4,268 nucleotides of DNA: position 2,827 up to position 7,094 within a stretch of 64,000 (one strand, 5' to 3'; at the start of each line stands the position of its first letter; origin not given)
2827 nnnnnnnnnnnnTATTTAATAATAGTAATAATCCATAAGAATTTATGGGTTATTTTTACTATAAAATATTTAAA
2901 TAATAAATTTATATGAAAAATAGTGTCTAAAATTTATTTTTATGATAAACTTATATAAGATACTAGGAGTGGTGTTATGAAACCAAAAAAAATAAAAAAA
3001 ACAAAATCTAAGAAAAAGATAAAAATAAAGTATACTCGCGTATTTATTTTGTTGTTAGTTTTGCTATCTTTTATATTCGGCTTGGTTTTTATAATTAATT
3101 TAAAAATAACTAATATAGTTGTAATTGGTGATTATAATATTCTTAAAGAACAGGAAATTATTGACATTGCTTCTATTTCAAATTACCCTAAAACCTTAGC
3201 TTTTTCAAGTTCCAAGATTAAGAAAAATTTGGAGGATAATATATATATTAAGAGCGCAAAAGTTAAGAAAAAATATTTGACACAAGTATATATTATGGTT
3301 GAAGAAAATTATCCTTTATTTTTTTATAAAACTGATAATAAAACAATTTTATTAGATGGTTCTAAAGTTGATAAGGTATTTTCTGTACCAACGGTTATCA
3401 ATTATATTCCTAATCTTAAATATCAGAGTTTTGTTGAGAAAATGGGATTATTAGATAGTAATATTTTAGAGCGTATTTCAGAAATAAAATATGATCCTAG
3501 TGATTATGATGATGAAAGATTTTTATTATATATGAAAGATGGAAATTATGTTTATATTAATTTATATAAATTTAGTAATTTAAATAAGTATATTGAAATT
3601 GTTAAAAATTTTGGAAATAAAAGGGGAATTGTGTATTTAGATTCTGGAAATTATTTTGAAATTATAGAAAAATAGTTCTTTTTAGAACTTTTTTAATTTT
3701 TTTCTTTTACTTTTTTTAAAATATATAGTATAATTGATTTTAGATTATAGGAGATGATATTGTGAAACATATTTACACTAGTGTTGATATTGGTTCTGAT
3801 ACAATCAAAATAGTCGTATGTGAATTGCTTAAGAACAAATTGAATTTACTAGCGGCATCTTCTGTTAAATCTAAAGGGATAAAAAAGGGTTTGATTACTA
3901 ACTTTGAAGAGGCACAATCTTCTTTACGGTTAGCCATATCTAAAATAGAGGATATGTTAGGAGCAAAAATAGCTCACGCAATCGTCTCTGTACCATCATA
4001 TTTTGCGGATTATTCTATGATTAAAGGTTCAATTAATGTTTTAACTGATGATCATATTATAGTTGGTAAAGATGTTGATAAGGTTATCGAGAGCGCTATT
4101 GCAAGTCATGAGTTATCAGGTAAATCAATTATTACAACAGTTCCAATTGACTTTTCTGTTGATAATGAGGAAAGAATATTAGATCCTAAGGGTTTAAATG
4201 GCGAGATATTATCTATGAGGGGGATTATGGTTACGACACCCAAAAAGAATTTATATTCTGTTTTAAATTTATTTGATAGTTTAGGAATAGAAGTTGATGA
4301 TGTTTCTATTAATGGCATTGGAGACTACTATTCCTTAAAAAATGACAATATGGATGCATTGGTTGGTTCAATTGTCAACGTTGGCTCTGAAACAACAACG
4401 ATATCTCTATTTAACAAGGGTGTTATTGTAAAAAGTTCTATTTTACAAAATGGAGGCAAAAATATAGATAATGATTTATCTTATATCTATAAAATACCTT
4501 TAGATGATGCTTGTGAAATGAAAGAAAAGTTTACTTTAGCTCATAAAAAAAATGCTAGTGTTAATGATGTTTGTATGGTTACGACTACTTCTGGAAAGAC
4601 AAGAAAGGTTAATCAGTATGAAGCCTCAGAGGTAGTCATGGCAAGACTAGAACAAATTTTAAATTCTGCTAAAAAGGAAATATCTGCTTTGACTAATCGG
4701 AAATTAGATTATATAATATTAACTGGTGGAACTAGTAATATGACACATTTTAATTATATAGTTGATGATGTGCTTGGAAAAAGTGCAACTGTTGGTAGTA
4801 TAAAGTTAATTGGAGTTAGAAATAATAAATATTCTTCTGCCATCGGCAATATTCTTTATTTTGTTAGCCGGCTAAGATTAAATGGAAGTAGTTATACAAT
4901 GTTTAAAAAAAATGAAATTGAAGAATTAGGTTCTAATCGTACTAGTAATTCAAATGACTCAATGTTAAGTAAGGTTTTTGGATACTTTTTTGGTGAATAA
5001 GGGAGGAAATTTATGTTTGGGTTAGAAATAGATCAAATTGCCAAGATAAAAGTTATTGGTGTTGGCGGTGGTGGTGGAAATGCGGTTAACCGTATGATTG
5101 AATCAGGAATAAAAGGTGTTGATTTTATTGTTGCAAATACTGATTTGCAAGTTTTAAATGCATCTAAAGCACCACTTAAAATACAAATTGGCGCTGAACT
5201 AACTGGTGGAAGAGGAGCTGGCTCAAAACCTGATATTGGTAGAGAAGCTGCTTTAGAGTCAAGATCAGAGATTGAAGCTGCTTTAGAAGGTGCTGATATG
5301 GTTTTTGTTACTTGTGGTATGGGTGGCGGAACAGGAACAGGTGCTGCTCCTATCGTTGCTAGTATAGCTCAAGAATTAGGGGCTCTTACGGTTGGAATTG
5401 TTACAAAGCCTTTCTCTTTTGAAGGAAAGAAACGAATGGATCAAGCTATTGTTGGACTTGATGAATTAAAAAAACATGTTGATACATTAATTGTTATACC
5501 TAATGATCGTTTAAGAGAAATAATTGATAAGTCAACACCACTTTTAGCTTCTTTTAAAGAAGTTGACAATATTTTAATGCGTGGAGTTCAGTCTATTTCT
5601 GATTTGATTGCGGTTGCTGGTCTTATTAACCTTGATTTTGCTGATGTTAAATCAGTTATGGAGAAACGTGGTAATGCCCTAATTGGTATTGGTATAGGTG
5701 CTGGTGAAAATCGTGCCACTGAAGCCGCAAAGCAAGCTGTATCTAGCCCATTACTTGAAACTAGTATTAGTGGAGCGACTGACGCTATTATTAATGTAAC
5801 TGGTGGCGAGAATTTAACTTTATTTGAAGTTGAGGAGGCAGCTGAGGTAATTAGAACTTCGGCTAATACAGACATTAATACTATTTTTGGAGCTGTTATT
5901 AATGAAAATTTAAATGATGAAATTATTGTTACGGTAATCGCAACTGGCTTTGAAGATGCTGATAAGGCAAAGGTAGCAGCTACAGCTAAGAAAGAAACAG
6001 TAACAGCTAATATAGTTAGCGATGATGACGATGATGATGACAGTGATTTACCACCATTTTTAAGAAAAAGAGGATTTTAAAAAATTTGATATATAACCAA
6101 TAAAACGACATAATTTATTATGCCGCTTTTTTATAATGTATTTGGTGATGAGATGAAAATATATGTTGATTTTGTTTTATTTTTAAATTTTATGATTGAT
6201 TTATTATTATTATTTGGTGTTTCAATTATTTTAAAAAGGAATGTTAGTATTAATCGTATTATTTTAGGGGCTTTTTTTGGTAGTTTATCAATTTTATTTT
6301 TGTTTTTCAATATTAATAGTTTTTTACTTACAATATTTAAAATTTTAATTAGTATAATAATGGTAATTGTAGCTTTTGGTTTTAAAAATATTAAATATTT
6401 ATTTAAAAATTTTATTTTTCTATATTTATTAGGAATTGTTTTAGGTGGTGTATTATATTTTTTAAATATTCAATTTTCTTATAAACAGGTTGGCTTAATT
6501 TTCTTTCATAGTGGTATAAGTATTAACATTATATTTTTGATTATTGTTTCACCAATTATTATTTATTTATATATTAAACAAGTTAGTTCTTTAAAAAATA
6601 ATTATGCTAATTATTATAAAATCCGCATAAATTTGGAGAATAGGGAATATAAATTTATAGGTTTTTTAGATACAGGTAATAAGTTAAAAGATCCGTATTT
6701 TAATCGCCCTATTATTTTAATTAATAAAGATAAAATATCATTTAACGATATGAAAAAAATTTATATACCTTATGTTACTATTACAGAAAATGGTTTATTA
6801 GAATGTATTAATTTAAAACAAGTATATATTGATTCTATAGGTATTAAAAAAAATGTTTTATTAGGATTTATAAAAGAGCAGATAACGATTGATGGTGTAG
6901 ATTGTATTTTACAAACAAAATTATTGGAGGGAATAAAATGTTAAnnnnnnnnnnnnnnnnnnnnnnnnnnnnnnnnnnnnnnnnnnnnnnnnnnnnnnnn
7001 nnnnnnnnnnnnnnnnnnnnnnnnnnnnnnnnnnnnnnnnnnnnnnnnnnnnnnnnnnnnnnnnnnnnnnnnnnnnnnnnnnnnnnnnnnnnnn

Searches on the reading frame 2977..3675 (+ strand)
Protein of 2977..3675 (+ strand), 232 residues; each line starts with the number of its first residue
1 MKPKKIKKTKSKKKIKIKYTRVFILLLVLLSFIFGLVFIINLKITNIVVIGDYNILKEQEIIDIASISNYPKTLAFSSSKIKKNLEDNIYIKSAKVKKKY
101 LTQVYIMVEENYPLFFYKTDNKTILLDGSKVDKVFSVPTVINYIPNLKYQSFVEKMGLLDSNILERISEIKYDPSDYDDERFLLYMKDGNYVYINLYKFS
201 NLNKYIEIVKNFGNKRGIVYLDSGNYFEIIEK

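Call 39: search_protein_families(library=pfam, proteins=[window:2977-3675:+], max_evalue=0.00001)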
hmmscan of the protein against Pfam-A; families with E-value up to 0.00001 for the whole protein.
window:2977-3675:+ (232 aa): 1 family
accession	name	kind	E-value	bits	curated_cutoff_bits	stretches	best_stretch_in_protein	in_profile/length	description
PF08478.15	POTRA_1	-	7.5e-10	39.4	23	1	43-110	2-68/69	POTRA domain, FtsQ-type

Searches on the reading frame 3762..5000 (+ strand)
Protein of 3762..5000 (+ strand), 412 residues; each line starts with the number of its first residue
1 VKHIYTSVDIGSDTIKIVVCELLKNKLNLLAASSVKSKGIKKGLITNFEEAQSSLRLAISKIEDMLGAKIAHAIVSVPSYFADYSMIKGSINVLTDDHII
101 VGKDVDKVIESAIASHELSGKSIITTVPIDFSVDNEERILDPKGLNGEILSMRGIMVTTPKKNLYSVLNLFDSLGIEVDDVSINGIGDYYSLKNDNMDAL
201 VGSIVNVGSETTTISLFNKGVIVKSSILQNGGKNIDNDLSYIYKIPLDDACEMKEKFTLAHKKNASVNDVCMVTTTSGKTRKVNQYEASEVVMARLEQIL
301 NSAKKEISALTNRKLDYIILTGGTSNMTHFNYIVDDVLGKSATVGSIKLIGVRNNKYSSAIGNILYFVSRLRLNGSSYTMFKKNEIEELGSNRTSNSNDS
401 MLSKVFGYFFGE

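Call 39: search_protein_families(library=pfam, proteins=[window:3762-5000:+], max_evalue=0.00001)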
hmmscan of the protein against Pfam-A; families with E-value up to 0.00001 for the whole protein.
window:3762-5000:+ (412 aa): 5 families
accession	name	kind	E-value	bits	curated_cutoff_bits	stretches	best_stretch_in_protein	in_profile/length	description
PF14450.12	FtsA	-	1e-21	78.1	31.8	1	204-362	2-127/127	Cell division protein FtsA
PF02491.25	SHS2_FTSA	-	9.5e-11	42.3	25.4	1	88-158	10-79/79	SHS2 domain inserted in FTSA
PF11104.14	PilM_2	-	4e-08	33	27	0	192-342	173-302/340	Type IV pilus assembly protein PilM;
PF06723.19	MreB_Mbl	-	4.6e-07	29.4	27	0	204-339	149-298/327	MreB/Mbl protein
PF00012.26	HSP70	-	5.5e-06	25.3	20.6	0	247-343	256-355/599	Hsp70 protein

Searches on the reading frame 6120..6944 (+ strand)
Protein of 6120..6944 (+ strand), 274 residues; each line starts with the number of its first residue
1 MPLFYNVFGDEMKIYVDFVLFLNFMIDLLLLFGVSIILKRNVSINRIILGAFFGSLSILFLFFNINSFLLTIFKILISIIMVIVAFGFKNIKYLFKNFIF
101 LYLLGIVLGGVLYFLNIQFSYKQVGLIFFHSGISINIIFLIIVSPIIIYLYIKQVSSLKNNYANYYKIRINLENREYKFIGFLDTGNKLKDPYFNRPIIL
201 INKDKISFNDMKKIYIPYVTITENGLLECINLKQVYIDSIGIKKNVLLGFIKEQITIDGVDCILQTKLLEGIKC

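Call 39: search_protein_families(library=pfam, proteins=[window:6120-6944:+], max_evalue=0.00001)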
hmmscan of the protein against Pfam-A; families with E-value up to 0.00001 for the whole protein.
window:6120-6944:+ (274 aa): 1 family
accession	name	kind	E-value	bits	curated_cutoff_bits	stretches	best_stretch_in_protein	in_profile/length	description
PF03419.18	Peptidase_U4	-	1.6e-42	146.2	28.4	1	13-265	1-281/284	Sporulation factor SpoIIGA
